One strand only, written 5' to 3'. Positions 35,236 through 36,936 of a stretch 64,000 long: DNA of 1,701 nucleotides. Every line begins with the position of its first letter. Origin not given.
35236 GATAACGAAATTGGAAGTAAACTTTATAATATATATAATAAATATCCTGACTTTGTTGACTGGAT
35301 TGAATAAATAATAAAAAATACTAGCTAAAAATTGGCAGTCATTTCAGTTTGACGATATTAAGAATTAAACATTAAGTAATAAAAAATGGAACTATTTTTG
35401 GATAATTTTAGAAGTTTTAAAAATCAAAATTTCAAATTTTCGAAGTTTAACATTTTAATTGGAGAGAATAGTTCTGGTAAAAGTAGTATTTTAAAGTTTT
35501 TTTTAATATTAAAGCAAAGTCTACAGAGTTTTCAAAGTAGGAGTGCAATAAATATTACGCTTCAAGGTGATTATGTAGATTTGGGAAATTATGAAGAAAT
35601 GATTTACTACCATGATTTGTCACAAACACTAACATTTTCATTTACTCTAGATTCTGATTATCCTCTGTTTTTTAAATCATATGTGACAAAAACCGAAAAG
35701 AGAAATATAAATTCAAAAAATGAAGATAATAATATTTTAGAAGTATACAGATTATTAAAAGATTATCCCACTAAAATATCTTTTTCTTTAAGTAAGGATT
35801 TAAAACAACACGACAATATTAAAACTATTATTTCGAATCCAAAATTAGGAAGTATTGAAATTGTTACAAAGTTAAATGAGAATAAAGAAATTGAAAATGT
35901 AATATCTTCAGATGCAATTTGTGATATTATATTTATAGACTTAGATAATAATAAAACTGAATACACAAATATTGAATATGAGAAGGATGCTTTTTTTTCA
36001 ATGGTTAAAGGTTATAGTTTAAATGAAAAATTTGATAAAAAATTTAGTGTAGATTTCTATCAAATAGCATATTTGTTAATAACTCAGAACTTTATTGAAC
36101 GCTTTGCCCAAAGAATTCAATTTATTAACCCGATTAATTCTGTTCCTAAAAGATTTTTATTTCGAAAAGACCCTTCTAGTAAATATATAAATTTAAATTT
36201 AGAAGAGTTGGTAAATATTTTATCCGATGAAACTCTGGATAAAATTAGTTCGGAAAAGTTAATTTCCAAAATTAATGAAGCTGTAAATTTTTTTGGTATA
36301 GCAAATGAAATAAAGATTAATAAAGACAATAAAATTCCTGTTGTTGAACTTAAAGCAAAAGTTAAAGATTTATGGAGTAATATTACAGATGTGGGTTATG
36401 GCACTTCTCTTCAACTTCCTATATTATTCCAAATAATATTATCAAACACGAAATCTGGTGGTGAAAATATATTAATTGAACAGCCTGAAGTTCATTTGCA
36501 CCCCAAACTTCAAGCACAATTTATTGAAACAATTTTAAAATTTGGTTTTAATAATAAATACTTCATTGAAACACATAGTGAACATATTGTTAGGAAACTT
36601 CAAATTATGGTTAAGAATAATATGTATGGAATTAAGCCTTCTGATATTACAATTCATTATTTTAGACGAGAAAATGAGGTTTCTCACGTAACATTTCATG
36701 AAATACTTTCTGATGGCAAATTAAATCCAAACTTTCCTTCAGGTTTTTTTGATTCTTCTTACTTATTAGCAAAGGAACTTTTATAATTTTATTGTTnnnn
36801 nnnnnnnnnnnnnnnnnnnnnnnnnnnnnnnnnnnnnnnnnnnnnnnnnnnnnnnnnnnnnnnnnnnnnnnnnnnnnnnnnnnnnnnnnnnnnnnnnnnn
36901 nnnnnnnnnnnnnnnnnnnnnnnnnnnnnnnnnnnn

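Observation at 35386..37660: Candidate undescribed defence pair: ABC-type ATPase (DUF3696-like tail) plus 287-aa partner with a lone H-x-R-x4-D-N motif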

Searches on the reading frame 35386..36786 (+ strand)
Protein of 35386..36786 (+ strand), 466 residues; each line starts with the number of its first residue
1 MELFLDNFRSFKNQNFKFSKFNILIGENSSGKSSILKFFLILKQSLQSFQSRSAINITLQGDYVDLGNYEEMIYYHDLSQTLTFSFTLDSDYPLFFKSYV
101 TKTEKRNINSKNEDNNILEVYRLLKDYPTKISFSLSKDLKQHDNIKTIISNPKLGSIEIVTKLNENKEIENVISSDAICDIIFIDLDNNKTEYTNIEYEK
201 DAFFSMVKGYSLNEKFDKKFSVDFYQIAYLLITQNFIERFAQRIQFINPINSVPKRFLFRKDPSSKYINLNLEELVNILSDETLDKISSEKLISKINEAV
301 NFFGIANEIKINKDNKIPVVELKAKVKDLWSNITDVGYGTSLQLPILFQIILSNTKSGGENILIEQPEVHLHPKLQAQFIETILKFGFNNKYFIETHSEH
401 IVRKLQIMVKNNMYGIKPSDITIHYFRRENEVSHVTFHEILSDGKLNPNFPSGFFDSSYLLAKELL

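Call 3: search_protein_families(library=pfam, proteins=[window:35386-36786:+], max_evalue=1)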
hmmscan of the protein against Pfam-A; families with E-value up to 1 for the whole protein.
window:35386-36786:+ (466 aa): 8 families
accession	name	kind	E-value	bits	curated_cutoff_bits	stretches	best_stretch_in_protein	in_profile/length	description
PF13175.12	AAA_15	-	3.1e-17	63.7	32.1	1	5-402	8-374/374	AAA ATPase domain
PF13304.12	AAA_21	-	2.4e-12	48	27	1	21-402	1-303/304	AAA domain, putative AbiEii toxin, Type IV TA system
PF12476.13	DUF3696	-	5.9e-08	33.3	22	1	416-456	1-43/52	Protein of unknown function (DUF3696)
PF02463.25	SMC_N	-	0.0017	18.2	40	1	2-58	4-65/220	RecF/RecN/SMC N terminal domain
PF11398.14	DUF2813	-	0.0021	17.9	21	1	8-48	11-52/372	Protein of unknown function (DUF2813)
PF13476.12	AAA_23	-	0.0029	18.7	27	1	3-271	2-155/201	AAA domain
PF13555.12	AAA_29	-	0.0065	16.6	27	1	7-36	8-39/61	P-loop containing region of AAA domain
PF13514.12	AAA_27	-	0.02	14.9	22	1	2-38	5-45/206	AAA domain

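Call 4: search_protein_families(library=padloc, proteins=[window:35386-36786:+], max_evalue=1)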
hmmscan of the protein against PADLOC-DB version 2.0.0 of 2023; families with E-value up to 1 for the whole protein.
window:35386-36786:+ (466 aa): 99 families (the best 25 are shown)
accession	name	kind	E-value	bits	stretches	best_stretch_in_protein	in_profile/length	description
PDLC03878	NsnB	-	3.6e-51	173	1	3-459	5-336/345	-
PDLC04148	HEC-03B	-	9.8e-35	118.4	1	2-456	4-435/458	-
PDLC04707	PDC-M55A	-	1.1e-33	114.9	2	235-465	179-409/421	-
PDLC02979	AriA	-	1.2e-25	89.1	1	5-402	8-373/373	-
PDLC00271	PtuA1|PtuA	-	2.3e-13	48.5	2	2-136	5-129/421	AAA ATPase domain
PDLC00278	PtuA1|PtuA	-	1.3e-12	45.8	2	2-52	5-57/436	AAA ATPase domain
PDLC00277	PtuA1|PtuA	-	1.6e-12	45.4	2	3-43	6-47/423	AAA ATPase domain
PDLC00298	PtuA1|PtuA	-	1.6e-12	45.2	2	294-404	219-327/423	AAA ATPase domain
PDLC02980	AriA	-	1.7e-12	45.9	1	21-402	1-303/304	-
PDLC00092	GajA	-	2e-12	44.5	2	351-406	304-357/604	AAA ATPase domain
PDLC00080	GajA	-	3.7e-12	43.8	2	269-407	198-342/622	AAA ATPase domain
PDLC00099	GajA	-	1.8e-11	41.7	2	334-407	273-349/626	AAA ATPase domain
PDLC00070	GajA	-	1.8e-11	41.4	2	5-46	8-50/596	AAA ATPase domain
PDLC04175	HEC-01A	-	3.9e-11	40.6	2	3-49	9-59/363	-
PDLC02358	Old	-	5.1e-11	40.1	2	3-42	7-46/578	Old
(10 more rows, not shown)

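Call 5: search_protein_families(library=ncbifam, proteins=[window:35386-36786:+], max_evalue=1)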
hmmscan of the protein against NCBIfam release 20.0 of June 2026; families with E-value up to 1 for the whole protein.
window:35386-36786:+ (466 aa): 6 families
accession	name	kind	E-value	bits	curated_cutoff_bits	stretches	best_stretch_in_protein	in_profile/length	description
NF047739.1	antiphage_MADS3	equivalog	2.5e-09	36.8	420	1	6-106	8-105/427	methylation-associated defense system AAA family ATPase MAD3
NF041760.1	PtuA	equivalog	8.6e-08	31.5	500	2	3-131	55-179/524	retron Ec78 anti-phage system effector ATPase PtuA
TIGR00611.2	recf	equivalog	1.6e-07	30.8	172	1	2-54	3-55/339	DNA replication/repair protein RecF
NF003034.1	PRK03918.1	equivalog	0.00027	19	700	1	3-40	6-44/878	DNA double-strand break repair ATPase Rad50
NF038234.1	retron_eff_Eco8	equivalog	0.0008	18.1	250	2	351-411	265-334/679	retron Eco8 family effector endonuclease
NF053563.1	Rkd4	equivalog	0.0036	15.5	860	1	2-37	5-41/747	arcadin-4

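Call 17: find_homologous_proteins(query=window:35386-36783:+, max_evalue=1e-10)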
Query window:35386-36783:+ (466 aa): 949 proteins with E <= 1e-10 among 8000 candidates; the best 120 are listed.
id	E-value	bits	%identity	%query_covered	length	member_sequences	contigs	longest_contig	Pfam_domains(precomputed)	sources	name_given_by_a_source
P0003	5.5e-298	1006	100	100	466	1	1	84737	PF12476.14,PF13175.13,PF13304.13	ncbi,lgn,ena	-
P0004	2.0e-247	839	82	100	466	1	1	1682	PF12476.14,PF13175.13,PF13304.13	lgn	-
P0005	7.4e-132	458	49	100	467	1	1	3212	PF12476.14,PF13175.13,PF13476.13,PF13304.13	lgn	-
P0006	3.3e-123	430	50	99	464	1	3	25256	PF12476.14,PF11398.15,PF13175.13,PF13304.13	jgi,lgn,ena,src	-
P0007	1.9e-122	427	49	100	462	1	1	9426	PF12476.14,PF13175.13,PF13304.13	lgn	-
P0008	7.4e-122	425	48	100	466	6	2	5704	PF12476.14,PF11398.15,PF13175.13,PF13304.13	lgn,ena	-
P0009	2.5e-121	424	48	100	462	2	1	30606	PF12476.14,PF13175.13,PF13304.13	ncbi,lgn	-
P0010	3.3e-121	423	48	100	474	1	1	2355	PF12476.14,PF13175.13,PF13304.13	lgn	-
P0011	6.0e-121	422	48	100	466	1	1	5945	PF12476.14,PF13175.13,PF13476.13,PF13304.13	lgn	-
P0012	2.1e-120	421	47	100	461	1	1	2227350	PF12476.14,PF11398.15,PF13175.13,PF13304.13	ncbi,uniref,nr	ncbi:DUF3696 domain-containing protein [Ginsengibacter hankyongi]|uniref:DUF3696 domain-containing p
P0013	7.6e-120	419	46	99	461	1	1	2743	PF12476.14,PF13175.13,PF13304.13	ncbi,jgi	jgi:predicted ATPase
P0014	1.1e-119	418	48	100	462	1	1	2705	PF12476.14,PF11398.15,PF13175.13,PF13304.13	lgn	-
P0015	1.5e-119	418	47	99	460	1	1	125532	PF12476.14,PF11398.15,PF13175.13,PF13476.13,PF13304.13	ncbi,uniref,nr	ncbi:DUF3696 domain-containing protein [Flavobacterium sp. DG1-102-2]|uniref:DUF3696 domain-containi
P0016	1.6e-119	418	49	100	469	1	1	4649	PF11398.15,PF13175.13,PF13304.13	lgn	-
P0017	3.7e-119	417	47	100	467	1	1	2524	PF12476.14,PF13175.13,PF13304.13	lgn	-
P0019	3.3e-118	413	47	100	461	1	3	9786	PF12476.14,PF13175.13,PF13304.13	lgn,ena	-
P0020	4.2e-118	413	46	99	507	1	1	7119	PF12476.14,PF13175.13,PF13304.13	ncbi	-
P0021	1.6e-117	411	47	100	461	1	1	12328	PF12476.14,PF13175.13,PF13304.13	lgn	-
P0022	2.9e-117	410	45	100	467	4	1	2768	PF12476.14,PF13175.13,PF13304.13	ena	-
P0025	3.6e-117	410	47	100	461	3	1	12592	PF12476.14,PF11398.15,PF13175.13,PF13304.13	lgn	-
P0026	5.0e-117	410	46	100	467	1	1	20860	PF12476.14,PF13175.13,PF13476.13,PF13304.13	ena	-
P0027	5.3e-117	409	46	100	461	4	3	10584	PF12476.14,PF11398.15,PF13175.13,PF13304.13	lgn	-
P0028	9.1e-117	409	45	100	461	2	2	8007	PF12476.14,PF11398.15,PF13175.13,PF13304.13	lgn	-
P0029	1.4e-116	408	47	99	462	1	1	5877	PF12476.14,PF13175.13,PF13304.13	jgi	jgi:predicted ATPase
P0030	2.6e-116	407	47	100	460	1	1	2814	PF12476.14,PF13175.13,PF13476.13,PF13304.13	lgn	-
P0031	3.4e-116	407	45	100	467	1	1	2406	PF12476.14,PF13175.13,PF13476.13,PF13304.13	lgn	-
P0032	3.7e-116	407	46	100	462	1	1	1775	PF12476.14,PF11398.15,PF13175.13,PF13304.13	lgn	-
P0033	4.3e-116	406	47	100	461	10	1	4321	PF12476.14,PF13175.13,PF13304.13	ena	-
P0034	4.4e-116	406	48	100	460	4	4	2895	PF12476.14,PF11398.15,PF13175.13,PF13304.13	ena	-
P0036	9.9e-116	405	44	99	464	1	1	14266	PF12476.14,PF11398.15,PF13175.13,PF13476.13,PF02463.26,PF13304.13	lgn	-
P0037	3.0e-115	404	45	99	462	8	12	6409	PF12476.14,PF11398.15,PF13175.13,PF13304.13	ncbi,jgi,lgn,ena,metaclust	jgi:predicted ATPase|metaclust:\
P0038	4.4e-115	403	44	100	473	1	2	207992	PF12476.14,PF11398.15,PF13175.13,PF13304.13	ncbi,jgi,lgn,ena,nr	ncbi:MAG: DUF3696 domain-containing protein [Bacteroidales bacterium]|jgi:predicted ATP-dependent en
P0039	5.1e-115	403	47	100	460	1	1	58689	PF12476.14,PF11398.15,PF13175.13,PF13304.13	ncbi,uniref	ncbi:DUF3696 domain-containing protein [Flavobacterium flavipallidum]|uniref:DUF3696 domain-containi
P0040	5.1e-115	403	46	100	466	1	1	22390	PF12476.14,PF13175.13,PF13304.13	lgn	-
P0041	7.2e-115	402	46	100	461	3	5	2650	PF12476.14,PF13175.13,PF13476.13,PF13304.13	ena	-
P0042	8.4e-115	402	45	100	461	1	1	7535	PF12476.14,PF13175.13,PF13476.13,PF13304.13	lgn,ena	-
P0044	2.0e-114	401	45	100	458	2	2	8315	PF12476.14,PF13175.13,PF13304.13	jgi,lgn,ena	-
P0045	2.1e-114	401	45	100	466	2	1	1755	PF12476.14,PF13175.13,PF13476.13,PF13304.13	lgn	-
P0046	2.1e-114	401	43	100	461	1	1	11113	PF12476.14,PF13175.13,PF13304.13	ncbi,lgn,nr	ncbi:MAG: DUF3696 domain-containing protein [Bacteroidia bacterium]|nr:DUF3696 domain-containing pro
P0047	3.2e-114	400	46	100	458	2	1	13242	PF12476.14,PF13175.13,PF13304.13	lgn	-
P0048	3.3e-114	400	45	99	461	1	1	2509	PF12476.14,PF11398.15,PF13175.13,PF13304.13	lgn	-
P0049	7.3e-114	399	46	100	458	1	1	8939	PF12476.14,PF11398.15,PF13175.13,PF13304.13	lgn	-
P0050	1.2e-113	398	46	100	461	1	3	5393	PF12476.14,PF11398.15,PF13175.13,PF13304.13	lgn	-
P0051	1.6e-113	398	44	100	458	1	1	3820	PF12476.14,PF11398.15,PF13175.13,PF13476.13,PF13304.13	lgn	-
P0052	2.3e-113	397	46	99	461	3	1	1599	PF12476.14,PF11398.15,PF13175.13,PF13304.13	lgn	-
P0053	2.4e-113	397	47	100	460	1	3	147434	PF12476.14,PF13175.13,PF13304.13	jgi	jgi:predicted ATPase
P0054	4.2e-113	397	43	100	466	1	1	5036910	PF12476.14,PF13175.13,PF13304.13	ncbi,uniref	ncbi:conserved protein of unknown function [Tenacibaculum sp. 190524A02b]|uniref:DUF3696 domain-cont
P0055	6.9e-113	396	44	99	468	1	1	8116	PF12476.14,PF13175.13,PF13304.13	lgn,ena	-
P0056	1.0e-112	395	48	99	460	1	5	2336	PF12476.14,PF11398.15,PF13175.13,PF13304.13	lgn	-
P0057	2.2e-112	394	45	100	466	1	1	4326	PF12476.14,PF13175.13,PF13304.13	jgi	jgi:predicted ATPase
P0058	2.4e-112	394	43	99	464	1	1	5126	PF12476.14,PF13175.13,PF13476.13,PF13304.13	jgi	jgi:predicted ATPase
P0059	2.5e-112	394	44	99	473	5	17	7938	PF12476.14,PF11398.15,PF13175.13,PF13304.13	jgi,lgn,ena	-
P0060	2.8e-112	394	44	100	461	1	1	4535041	PF12476.14,PF13175.13,PF13304.13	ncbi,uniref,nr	ncbi:DUF3696 domain-containing protein [Mucilaginibacter sp. 14171R-50]|uniref:DUF3696 domain-contai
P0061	3.1e-112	394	46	100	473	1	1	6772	PF12476.14,PF13175.13,PF13476.13,PF13304.13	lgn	-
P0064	3.8e-111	390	43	100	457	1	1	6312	PF12476.14,PF11398.15,PF13175.13,PF13476.13,PF13304.13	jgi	-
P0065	1.1e-110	389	45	100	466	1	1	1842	PF12476.14,PF11398.15,PF13175.13,PF13476.13,PF13304.13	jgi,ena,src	-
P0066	1.9e-110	388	45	100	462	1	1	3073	PF12476.14,PF13175.13,PF13304.13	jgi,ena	-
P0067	5.4e-110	386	46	100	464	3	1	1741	PF12476.14,PF13175.13,PF13476.13,PF13304.13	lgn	-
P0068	6.9e-110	386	44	100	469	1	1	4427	PF12476.14,PF13175.13,PF13476.13,PF13304.13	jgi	jgi:predicted ATPase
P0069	1.1e-109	385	45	100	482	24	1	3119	PF12476.14,PF13175.13,PF13304.13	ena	-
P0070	1.2e-109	385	46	100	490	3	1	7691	PF12476.14,PF11398.15,PF13175.13,PF13304.13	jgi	jgi:predicted ATPase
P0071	1.5e-109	385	45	100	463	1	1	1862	PF12476.14,PF13175.13,PF13304.13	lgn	-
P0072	2.5e-109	384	47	99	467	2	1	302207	PF12476.14,PF13175.13,PF13476.13,PF13304.13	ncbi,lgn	-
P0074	1.2e-108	382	44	100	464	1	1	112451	PF12476.14,PF11398.15,PF13175.13,PF13476.13,PF02463.26,PF13304.13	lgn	-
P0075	1.3e-108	382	46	100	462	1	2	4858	PF12476.14,PF11398.15,PF13175.13,PF13304.13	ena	-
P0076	2.8e-108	381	45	100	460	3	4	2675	PF12476.14,PF11398.15,PF13175.13,PF13304.13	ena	-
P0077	3.0e-108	381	43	90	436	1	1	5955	PF12476.14,PF13175.13,PF13304.13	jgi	jgi:predicted ATPase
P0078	3.2e-108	381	44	99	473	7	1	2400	PF12476.14,PF11398.15,PF13175.13,PF13304.13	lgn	-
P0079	1.8e-107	378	45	100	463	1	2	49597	PF12476.14,PF13175.13,PF13304.13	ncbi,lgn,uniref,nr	ncbi:Protein of unknown function [Flavobacterium fryxellicola]|uniref:AAA domain-containing protein 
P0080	6.5e-107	376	42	100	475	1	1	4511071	PF12476.14,PF11398.15,PF13175.13,PF13476.13,PF13304.13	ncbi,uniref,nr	ncbi:DUF3696 domain-containing protein [Hymenobacter sediminicola]|uniref:DUF3696 domain-containing 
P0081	7.0e-107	376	44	100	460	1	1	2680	PF12476.14,PF11398.15,PF13175.13,PF13304.13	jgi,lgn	jgi:predicted ATPase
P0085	5.2e-106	373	45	100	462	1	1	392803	PF12476.14,PF13175.13,PF13304.13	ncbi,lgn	-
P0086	5.6e-106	373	45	100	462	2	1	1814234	PF12476.14,PF11398.15,PF13175.13,PF13304.13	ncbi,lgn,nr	ncbi:Protein of unknown function [Chryseobacterium sp. OV279]|nr:Protein of unknown function [Chryse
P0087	7.9e-106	373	44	100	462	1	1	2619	PF12476.14,PF13175.13,PF13304.13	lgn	-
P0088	8.4e-106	373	43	100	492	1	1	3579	PF12476.14,PF11398.15,PF13175.13,PF02463.26,PF13304.13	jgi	-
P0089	8.6e-106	373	44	100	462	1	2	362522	PF12476.14,PF11398.15,PF13175.13,PF13304.13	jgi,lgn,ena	-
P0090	1.0e-105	372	44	100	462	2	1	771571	PF12476.14,PF13175.13,PF13304.13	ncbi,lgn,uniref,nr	ncbi:Protein of unknown function [Flavobacterium anhuiense]|uniref:AAA domain-containing protein n=1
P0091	1.1e-105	372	44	100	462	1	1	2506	PF12476.14,PF13175.13,PF13304.13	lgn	-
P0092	1.9e-105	371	44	100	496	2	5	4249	PF12476.14,PF11398.15,PF13175.13,PF13304.13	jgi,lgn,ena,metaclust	metaclust:\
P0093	2.0e-105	371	44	100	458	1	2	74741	PF12476.14,PF13175.13,PF13304.13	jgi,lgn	jgi:predicted ATPase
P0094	3.9e-105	370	45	100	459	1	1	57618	PF12476.14,PF11398.15,PF13175.13,PF13304.13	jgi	jgi:predicted ATPase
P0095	5.5e-105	370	42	100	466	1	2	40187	PF12476.14,PF13175.13,PF13476.13,PF13304.13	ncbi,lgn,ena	-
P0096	6.7e-105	370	43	100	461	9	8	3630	PF12476.14,PF11398.15,PF13175.13,PF13304.13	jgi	jgi:predicted ATPase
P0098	9.8e-105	369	44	100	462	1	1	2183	PF12476.14,PF11398.15,PF13175.13,PF13304.13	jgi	jgi:predicted ATPase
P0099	1.3e-104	369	45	100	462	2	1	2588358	PF12476.14,PF13175.13,PF13304.13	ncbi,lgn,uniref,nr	ncbi:DUF3696 domain-containing protein [Chryseobacterium paridis]|uniref:DUF3696 domain-containing p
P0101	1.9e-104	368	43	100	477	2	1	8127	PF12476.14,PF13175.13,PF13476.13,PF13304.13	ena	-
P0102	2.0e-104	368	44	100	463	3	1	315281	PF12476.14,PF13175.13,PF13304.13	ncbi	ncbi:DUF3696 domain-containing protein [Flavobacterium koreense]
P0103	2.4e-104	368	43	100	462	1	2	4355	PF12476.14,PF11398.15,PF13175.13,PF13304.13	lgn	-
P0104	2.6e-104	368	43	99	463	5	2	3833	PF12476.14,PF13175.13,PF13304.13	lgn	-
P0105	4.6e-104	367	43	100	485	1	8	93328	PF12476.14,PF11398.15,PF13175.13,PF13476.13,PF13304.13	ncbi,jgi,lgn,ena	-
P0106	1.0e-103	366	44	100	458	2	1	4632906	PF12476.14,PF13175.13,PF13476.13,PF13304.13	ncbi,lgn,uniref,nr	ncbi:DUF3696 domain-containing protein [Sphingobacterium sp. JUb56]|uniref:DUF3696 domain-containing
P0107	1.1e-103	366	40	98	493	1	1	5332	PF12476.14,PF11398.15,PF13175.13,PF13476.13,PF13304.13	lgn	-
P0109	1.4e-103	365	45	100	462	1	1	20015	PF12476.14,PF13175.13,PF13304.13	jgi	jgi:predicted ATPase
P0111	1.9e-103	365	44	100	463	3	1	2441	PF12476.14,PF13175.13,PF13304.13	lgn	-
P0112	2.4e-103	365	45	100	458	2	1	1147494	PF12476.14,PF11398.15,PF13175.13,PF13304.13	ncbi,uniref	ncbi:DUF3696 domain-containing protein [Chryseobacterium sp. EZn1]|uniref:DUF3696 domain-containing 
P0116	1.5e-102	362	44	100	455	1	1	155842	PF12476.14,PF13175.13,PF13476.13,PF13304.13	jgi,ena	-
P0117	2.5e-102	361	44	99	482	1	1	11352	PF12476.14,PF11398.15,PF13175.13,PF13476.13,PF13304.13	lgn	-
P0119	5.1e-102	360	46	100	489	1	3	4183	PF12476.14,PF13175.13,PF13304.13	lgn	-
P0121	8.8e-102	359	42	100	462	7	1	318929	PF12476.14,PF11398.15,PF13175.13,PF13304.13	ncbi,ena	-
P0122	1.5e-101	359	42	99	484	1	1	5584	PF12476.14,PF13175.13,PF13476.13,PF13304.13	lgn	-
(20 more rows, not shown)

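Call 18: find_encoding_contigs(protein=P0006, flank=6000, max_places=2)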
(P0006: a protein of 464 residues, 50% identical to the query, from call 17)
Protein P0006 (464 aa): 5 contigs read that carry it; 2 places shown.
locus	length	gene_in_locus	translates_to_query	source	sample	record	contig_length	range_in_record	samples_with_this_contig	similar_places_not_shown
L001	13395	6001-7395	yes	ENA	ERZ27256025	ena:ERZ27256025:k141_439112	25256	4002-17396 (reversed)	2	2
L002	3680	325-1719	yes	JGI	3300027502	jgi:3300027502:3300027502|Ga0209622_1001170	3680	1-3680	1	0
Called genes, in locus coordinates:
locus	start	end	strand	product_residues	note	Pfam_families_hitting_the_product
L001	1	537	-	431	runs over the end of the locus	PF00675:Peptidase_M16, PF05193:Peptidase_M16_C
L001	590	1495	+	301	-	PF01791:DeoC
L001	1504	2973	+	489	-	PF00171:Aldedh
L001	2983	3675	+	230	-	PF00588:SpoU_methylase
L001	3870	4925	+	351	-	PF00154:RecA_N, PF06745:ATPase (weak), PF08423:Rad51, PF21096:RecA_C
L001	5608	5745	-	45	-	-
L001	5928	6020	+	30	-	-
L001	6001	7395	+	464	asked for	PF11398:DUF2813 (faint), PF13175:AAA_15, PF13304:AAA_21, PF12476:DUF3696 (weak)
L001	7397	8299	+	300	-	-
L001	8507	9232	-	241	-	-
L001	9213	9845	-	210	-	-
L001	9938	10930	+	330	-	PF01734:Patatin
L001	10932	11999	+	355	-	PF18144:SMODS (weak), PF21654:DncV-like_NTFase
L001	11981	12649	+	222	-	-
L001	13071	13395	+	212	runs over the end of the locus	-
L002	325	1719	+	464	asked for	PF11398:DUF2813 (faint), PF13175:AAA_15, PF13304:AAA_21, PF12476:DUF3696 (weak)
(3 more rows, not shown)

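Call 19: find_encoding_contigs(protein=P0009, flank=6000, max_places=2)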
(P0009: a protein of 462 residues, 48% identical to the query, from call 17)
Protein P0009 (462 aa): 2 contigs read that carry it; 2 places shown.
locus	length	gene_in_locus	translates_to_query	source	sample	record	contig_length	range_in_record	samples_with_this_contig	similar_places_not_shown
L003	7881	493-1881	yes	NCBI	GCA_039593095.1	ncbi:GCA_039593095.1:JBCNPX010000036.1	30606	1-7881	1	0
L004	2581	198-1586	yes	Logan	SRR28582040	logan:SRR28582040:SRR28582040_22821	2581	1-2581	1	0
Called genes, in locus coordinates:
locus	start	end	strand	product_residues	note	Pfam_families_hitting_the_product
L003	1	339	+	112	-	?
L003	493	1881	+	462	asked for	PF13175:AAA_15, PF13304:AAA_21, PF12476:DUF3696 (weak)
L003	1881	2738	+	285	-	-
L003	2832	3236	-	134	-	PF13443:HTH_26 (weak), PF01381:HTH_3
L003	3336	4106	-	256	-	-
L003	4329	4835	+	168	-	PF00583:Acetyltransf_1, PF13673:Acetyltransf_10, PF13508:Acetyltransf_7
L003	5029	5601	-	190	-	PF00027:cNMP_binding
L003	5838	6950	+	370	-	PF00544:Pectate_lyase_4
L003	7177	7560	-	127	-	PF11236:DUF3037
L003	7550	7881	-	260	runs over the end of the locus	PF20613:HipA_2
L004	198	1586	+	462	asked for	PF13175:AAA_15, PF13304:AAA_21, PF12476:DUF3696 (weak)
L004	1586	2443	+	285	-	-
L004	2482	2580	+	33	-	?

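Call 20: find_encoding_contigs(protein=P0012, flank=6000, max_places=2)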
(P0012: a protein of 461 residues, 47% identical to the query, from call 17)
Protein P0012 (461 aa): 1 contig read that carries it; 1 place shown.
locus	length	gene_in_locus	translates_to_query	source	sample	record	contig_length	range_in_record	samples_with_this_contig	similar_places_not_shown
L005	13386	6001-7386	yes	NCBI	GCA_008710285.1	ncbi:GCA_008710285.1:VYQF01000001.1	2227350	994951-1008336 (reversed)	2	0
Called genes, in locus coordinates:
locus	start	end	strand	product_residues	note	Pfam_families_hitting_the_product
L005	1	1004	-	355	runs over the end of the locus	PF03706:LPG_synthase_TM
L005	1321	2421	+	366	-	PF00487:FA_desaturase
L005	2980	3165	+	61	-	PF00196:GerE (weak)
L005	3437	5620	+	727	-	-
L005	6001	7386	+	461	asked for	PF11398:DUF2813 (faint), PF13175:AAA_15, PF13304:AAA_21, PF12476:DUF3696 (weak)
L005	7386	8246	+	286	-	-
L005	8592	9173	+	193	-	PF00027:cNMP_binding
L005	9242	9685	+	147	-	PF07883:Cupin_2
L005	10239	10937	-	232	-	-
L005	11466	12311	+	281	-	PF13529:Peptidase_C39_2 (faint), PF00112:Peptidase_C1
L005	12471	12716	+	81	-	-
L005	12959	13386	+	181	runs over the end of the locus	PF13302:Acetyltransf_3, PF00583:Acetyltransf_1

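Call 21: find_encoding_contigs(protein=P0015, flank=6000, max_places=2)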
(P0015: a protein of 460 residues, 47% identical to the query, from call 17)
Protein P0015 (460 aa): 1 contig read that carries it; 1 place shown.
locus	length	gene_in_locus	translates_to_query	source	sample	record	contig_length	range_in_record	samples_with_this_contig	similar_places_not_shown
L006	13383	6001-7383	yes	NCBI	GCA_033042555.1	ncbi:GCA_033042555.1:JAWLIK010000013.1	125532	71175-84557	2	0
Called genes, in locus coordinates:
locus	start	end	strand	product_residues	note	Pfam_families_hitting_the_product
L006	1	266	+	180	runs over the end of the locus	PF07659:DUF1599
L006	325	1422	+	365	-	PF07291:MauE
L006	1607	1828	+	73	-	-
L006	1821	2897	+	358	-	PF19300:BPD_transp_1_N, PF00528:BPD_transp_1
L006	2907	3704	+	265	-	-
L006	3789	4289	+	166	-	PF08534:Redoxin, PF00578:AhpC-TSA, PF00085:Thioredoxin (weak), PF13098:Thioredoxin_2, PF13905:Thioredoxin_8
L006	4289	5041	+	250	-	PF00121:TIM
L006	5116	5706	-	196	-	PF04525:LOR (faint), PF03803:Scramblase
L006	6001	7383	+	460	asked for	PF11398:DUF2813 (weak), PF13175:AAA_15, PF13476:AAA_23, PF13304:AAA_21, PF12476:DUF3696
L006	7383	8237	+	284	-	-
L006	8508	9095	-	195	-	PF00027:cNMP_binding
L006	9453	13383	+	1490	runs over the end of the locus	PF13205:Big_5, PF03160:Calx-beta, PF22494:choice_anch_I, PF18962:Por_Secre_tail (weak)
